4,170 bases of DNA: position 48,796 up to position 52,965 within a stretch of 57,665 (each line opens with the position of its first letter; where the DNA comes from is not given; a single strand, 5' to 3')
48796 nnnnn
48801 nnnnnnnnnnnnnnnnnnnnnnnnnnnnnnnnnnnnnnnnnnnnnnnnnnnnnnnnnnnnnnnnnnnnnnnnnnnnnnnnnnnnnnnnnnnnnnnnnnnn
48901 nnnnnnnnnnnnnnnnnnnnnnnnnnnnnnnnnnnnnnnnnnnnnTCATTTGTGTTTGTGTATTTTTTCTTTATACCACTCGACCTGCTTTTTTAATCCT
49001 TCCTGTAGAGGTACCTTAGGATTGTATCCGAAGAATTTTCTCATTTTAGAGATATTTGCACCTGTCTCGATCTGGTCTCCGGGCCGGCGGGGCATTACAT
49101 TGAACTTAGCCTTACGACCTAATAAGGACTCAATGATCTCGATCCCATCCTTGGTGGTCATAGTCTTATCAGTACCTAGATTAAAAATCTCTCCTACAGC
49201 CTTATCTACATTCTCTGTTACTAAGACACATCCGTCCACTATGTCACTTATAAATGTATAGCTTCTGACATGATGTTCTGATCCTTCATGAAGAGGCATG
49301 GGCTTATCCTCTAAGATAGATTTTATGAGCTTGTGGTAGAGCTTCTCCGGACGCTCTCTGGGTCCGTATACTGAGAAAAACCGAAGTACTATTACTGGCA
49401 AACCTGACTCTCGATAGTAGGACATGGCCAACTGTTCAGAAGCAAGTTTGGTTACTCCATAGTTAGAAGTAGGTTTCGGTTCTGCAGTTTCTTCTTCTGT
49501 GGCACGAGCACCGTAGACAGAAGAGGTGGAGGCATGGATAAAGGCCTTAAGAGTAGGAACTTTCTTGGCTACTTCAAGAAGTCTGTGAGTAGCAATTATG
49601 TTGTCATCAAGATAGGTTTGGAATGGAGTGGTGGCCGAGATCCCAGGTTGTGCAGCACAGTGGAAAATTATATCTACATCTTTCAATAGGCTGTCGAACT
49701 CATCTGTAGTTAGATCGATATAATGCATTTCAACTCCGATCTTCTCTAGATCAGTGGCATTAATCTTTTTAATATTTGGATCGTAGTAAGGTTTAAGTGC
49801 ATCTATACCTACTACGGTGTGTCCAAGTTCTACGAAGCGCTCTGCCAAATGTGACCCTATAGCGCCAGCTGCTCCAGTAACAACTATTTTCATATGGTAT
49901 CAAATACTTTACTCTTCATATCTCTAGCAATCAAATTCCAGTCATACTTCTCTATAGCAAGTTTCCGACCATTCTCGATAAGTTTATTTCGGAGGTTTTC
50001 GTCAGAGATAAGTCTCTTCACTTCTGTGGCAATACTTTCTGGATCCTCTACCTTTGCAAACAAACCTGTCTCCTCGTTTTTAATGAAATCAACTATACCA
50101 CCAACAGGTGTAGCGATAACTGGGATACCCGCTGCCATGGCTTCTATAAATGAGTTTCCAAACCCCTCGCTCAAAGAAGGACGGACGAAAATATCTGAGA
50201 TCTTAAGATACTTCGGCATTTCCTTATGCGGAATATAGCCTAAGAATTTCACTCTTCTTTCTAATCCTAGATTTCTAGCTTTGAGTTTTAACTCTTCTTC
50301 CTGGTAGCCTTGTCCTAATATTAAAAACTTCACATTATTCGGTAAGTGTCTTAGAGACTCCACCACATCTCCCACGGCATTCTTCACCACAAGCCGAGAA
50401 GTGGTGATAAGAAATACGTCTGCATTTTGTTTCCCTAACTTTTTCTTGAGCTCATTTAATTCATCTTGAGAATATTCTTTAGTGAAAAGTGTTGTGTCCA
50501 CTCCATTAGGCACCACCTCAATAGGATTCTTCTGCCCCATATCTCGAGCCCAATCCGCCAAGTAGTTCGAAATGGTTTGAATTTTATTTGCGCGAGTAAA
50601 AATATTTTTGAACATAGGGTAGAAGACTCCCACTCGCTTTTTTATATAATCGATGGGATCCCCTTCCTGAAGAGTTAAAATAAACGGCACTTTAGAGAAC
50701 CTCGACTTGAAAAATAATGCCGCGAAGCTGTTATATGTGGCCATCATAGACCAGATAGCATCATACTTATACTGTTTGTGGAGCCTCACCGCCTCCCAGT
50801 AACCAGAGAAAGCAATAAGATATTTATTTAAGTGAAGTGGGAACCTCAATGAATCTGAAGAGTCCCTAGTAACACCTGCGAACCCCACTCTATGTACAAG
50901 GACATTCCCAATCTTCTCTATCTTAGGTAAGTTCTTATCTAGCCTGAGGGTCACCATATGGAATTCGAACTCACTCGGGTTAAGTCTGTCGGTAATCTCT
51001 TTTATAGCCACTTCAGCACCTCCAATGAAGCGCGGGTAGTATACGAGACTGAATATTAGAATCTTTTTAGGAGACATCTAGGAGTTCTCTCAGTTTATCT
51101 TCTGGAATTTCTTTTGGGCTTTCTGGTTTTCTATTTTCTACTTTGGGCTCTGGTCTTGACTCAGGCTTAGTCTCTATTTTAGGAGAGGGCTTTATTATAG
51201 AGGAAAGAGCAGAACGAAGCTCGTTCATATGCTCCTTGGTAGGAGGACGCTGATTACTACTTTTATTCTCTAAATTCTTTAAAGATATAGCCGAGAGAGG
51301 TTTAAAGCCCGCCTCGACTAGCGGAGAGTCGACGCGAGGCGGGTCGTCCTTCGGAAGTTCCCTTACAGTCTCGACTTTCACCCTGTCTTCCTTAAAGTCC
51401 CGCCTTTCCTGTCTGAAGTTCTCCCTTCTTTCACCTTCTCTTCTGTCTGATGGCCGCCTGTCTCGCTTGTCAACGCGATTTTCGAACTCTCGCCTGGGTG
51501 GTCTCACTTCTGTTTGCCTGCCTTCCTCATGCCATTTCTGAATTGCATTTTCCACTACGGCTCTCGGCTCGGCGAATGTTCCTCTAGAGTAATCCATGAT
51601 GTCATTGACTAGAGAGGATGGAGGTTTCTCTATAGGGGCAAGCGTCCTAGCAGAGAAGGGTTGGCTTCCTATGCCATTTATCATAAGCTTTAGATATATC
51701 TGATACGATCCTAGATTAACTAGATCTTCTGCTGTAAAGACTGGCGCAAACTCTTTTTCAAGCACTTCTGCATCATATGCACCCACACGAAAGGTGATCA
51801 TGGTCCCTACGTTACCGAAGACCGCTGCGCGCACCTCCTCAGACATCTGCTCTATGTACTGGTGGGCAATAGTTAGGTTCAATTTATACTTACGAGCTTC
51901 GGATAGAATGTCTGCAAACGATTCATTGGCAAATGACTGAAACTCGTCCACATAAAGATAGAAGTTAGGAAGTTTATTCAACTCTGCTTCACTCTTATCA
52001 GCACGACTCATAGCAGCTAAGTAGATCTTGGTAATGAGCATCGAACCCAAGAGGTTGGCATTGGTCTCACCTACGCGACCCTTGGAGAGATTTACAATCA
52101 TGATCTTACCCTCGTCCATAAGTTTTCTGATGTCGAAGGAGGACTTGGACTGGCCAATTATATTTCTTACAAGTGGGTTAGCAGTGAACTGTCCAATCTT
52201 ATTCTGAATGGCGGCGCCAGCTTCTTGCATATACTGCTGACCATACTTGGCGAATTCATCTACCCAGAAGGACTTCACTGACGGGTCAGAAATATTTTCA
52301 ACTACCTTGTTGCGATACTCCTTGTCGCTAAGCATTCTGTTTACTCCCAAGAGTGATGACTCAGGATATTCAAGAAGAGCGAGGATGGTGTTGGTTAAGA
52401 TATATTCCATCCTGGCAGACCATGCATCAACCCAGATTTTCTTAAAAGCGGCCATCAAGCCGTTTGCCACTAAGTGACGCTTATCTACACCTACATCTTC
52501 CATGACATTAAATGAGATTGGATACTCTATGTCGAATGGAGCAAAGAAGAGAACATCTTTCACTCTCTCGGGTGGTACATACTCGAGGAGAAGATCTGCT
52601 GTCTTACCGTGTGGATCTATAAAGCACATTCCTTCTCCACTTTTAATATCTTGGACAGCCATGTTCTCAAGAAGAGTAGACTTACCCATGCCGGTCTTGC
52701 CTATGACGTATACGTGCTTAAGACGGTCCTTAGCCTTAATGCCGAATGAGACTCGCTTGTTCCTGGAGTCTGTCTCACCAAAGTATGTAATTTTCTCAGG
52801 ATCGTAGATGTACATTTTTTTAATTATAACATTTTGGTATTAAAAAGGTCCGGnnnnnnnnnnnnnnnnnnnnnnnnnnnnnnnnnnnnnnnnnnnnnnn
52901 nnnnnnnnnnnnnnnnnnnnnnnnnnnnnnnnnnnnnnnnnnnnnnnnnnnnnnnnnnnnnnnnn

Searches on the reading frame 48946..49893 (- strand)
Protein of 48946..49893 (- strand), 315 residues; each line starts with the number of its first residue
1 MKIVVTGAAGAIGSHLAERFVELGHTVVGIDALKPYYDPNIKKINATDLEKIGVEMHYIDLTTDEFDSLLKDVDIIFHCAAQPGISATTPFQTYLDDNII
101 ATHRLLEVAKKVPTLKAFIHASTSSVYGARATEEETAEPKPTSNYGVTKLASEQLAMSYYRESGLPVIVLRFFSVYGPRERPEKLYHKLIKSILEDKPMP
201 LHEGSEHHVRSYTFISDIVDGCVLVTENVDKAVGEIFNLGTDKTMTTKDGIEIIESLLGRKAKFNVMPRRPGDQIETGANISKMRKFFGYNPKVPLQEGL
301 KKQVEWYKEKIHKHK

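Call 8: search_protein_families(library=pfam, proteins=[window:48946-49893:-])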
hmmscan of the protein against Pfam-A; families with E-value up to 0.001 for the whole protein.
window:48946-49893:- (315 aa): 9 families
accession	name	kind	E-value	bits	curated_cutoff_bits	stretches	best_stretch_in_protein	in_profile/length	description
PF01370.27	Epimerase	-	9.9e-50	169.6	20.9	1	3-240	1-240/240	NAD dependent epimerase/dehydratase family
PF16363.11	GDP_Man_Dehyd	-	7.7e-44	150.9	27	1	5-302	2-331/332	GDP-mannose 4,6 dehydratase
PF07993.18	NAD_binding_4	-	7.7e-19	68.3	20.1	1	56-177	72-209/258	Male sterility protein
PF01073.25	3Beta_HSD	-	4.7e-15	55.8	22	1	4-230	1-233/280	3-beta hydroxysteroid dehydrogenase/isomerase family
PF04321.23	RmlD_sub_bind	-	1.2e-13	51.2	27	1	1-247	1-220/287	RmlD substrate binding domain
PF02719.21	Polysacc_synt_2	-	2.1e-10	40.7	20.2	1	3-272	1-266/293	Polysaccharide biosynthesis protein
PF05368.20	NmrA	-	3.4e-06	27.3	27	1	2-123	4-107/298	NmrA-like family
PF13460.12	NAD_binding_10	-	4.3e-06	27.2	27.2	1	7-172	1-143/184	NAD(P)H-binding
PF00106.31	adh_short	-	0.00012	22.1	26.6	1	3-98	3-100/195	short chain dehydrogenase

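Call 32: search_protein_families(library=ncbifam, proteins=[window:48946-49893:-], max_evalue=1e-8)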
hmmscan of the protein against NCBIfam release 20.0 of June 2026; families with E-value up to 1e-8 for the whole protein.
window:48946-49893:- (315 aa): 20 families
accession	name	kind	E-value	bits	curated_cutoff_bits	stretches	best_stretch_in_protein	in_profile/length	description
TIGR01181.1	dTDP_gluc_dehyt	equivalog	1.5e-42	145.8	365.1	1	2-310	1-314/321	dTDP-glucose 4,6-dehydratase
TIGR04180.1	EDH_00030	hypoth_equivalog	9.2e-39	133.3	475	1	3-270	1-268/297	NAD-dependent 4,6-dehydratase LegB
TIGR01179.1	galE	equivalog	2.8e-35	121.7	262.3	2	2-179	1-180/332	UDP-glucose 4-epimerase GalE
TIGR02197.1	heptose_epim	equivalog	8.5e-34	117.1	274.6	1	3-309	1-315/316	ADP-glyceromanno-heptose 6-epimerase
NF011728.1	PRK15181.1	equivalog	9.5e-26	90.6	760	1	3-310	18-340/348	Vi polysaccharide biosynthesis UDP-N-acetylglucosaminuronic acid C-4 epimerase TviC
NF007490.0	PRK10084.1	subfamily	1.9e-24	86.4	649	1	1-309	1-336/361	dTDP-glucose 4,6-dehydratase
NF007582.0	PRK10217.1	equivalog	1.4e-23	83.6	698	1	2-308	3-332/355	dTDP-glucose 4,6-dehydratase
NF007956.0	PRK10675.1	subfamily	5.3e-20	71.8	394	1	1-177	1-182/338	UDP-glucose 4-epimerase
NF043036.1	ErythonDh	equivalog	7.5e-18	64.8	325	1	1-176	1-180/321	D-erythronate dehydrogenase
NF008360.0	PRK11150.1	equivalog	9.5e-18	64.4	452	1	3-249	2-245/310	ADP-glyceromanno-heptose 6-epimerase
TIGR02622.1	CDP_4_6_dhtase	equivalog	2.4e-17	63.1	278.45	1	2-313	6-336/352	CDP-glucose 4,6-dehydratase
TIGR03466.1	HpnA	hypoth_equivalog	8.9e-16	57.7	367.65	1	1-297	1-283/327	hopanoid-associated sugar epimerase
NF042422.1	oxyalk_red_OleD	equivalog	6.7e-15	55.3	580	1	1-181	1-174/329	2-alkyl-3-oxoalkanoate reductase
NF042423.1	oxyalk_red_Shew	equivalog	1.3e-14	54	580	1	2-180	10-179/331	2-alkyl-3-oxoalkanoate reductase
NF008872.0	PRK11908.1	equivalog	1.1e-13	50.9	294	1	1-244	2-256/349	bifunctional UDP-4-keto-pentose/UDP-xylose synthase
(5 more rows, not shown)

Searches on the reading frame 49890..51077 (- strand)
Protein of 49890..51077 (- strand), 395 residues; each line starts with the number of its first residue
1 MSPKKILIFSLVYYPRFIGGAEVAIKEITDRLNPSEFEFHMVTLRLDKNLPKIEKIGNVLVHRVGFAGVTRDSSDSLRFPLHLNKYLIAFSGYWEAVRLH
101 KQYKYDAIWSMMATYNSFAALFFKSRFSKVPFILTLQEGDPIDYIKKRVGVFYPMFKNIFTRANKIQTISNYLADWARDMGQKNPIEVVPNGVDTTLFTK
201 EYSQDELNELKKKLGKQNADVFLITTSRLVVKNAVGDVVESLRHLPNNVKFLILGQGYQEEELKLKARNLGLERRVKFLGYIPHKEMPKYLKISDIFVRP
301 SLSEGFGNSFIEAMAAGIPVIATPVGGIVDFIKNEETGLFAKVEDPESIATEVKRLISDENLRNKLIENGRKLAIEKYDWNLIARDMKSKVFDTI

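Call 8: search_protein_families(library=pfam, proteins=[window:49890-51077:-])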
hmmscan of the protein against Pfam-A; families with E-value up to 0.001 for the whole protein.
window:49890-51077:- (395 aa): 6 families
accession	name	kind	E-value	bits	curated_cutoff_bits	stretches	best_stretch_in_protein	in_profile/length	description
PF00534.26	Glycos_transf_1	-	2.1e-43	148.3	26.4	1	209-372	4-171/172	Glycosyl transferases group 1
PF13692.12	Glyco_trans_1_4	-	8.7e-33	114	27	1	224-359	5-142/142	Glycosyl transferases group 1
PF13439.12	Glyco_transf_4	-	1e-15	58.6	28.5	1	18-196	1-169/170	Glycosyltransferase Family 4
PF13524.12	Glyco_trans_1_2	-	2.1e-12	47.6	25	1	239-387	6-142/144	Glycosyl transferase-like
PF13579.12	Glyco_trans_4_4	-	3.1e-11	44.3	29.7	1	19-192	1-158/158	Glycosyl transferase 4-like domain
PF20706.3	GT4-conflict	-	8.8e-08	32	26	1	234-340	220-324/385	Family 4 Glycosyltransferase in conflict systems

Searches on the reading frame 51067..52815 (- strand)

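Call 8: search_protein_families(library=pfam, proteins=[window:51067-52815:-])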
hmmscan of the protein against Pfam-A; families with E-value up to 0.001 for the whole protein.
window:51067-52815:- (582 aa): 4 families
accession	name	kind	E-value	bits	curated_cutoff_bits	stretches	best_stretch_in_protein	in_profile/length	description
PF02534.20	T4SS-DNA_transf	-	8.3e-08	31.9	20.1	1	17-327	37-347/468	Type IV secretory system Conjugative DNA transfer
PF01935.23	DUF87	-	1.4e-07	32.2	23.2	1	21-262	11-218/220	Helicase HerA, central domain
PF10412.15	TrwB_AAD_bind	-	5.7e-07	29.2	20.5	1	31-344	14-310/387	Type IV secretion-system coupling protein DNA-binding domain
PF12696.13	TraG-D_C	-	0.00023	21.5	22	1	285-345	2-67/126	TraM recognition site of TraD and TraG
